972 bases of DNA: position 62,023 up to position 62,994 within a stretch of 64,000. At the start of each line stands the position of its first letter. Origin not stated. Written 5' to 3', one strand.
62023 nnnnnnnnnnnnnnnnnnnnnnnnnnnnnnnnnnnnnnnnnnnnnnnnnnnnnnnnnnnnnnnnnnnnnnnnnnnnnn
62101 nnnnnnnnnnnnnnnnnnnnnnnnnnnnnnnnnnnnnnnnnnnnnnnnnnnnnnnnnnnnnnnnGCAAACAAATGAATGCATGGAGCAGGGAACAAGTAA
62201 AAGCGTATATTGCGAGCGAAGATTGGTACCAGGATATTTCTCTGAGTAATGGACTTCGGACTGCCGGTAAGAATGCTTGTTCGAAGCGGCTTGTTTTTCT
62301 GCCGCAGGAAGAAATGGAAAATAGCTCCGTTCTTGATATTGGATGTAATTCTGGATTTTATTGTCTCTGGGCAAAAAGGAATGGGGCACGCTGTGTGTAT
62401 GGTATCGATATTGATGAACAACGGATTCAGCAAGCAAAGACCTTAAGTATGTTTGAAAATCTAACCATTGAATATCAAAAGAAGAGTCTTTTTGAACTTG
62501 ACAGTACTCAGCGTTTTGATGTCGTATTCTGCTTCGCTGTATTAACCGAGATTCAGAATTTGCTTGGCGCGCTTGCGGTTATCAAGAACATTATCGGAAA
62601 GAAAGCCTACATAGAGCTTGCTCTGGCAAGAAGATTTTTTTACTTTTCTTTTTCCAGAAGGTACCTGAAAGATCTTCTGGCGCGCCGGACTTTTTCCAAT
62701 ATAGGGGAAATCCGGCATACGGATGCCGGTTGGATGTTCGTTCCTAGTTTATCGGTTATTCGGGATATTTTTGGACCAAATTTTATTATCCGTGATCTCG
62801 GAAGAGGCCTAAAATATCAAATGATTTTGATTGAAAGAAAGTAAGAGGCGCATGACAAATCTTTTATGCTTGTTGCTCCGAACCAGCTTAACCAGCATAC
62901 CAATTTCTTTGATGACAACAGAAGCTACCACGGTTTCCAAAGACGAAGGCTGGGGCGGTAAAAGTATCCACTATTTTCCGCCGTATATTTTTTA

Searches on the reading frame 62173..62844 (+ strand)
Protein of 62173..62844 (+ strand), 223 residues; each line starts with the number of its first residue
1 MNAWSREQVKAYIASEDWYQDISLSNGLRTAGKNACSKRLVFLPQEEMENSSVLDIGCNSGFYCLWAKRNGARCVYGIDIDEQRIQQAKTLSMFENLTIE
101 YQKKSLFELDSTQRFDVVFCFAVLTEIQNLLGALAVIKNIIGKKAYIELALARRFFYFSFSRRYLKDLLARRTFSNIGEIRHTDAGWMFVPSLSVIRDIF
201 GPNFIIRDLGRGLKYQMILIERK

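Call 71: search_protein_families(library=pfam, proteins=[window:62173-62844:+], max_evalue=0.00001)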
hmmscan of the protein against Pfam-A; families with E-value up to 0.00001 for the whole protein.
window:62173-62844:+ (223 aa): 7 families
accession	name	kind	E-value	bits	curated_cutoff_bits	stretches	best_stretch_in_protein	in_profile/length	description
PF13489.12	Methyltransf_23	-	1.5e-14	54.5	27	1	34-156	7-123/164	Methyltransferase domain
PF13649.12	Methyltransf_25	-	1.1e-11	45.7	27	1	53-129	1-81/97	Methyltransferase domain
PF13847.12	Methyltransf_31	-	1.1e-11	45.1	27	1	49-145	3-105/145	Methyltransferase domain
PF08241.18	Methyltransf_11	-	2.8e-11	44.3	21.2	1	54-141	1-87/95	Methyltransferase domain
PF08242.18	Methyltransf_12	-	1.2e-08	36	30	1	54-140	1-91/98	Methyltransferase domain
PF08003.17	Methyltransf_9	-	1.9e-08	34.1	23.8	1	47-143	113-211/315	Protein of unknown function (DUF1698)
PF06325.19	PrmA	-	3.6e-08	33.7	22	1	43-132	155-244/296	Ribosomal protein L11 methyltransferase (PrmA)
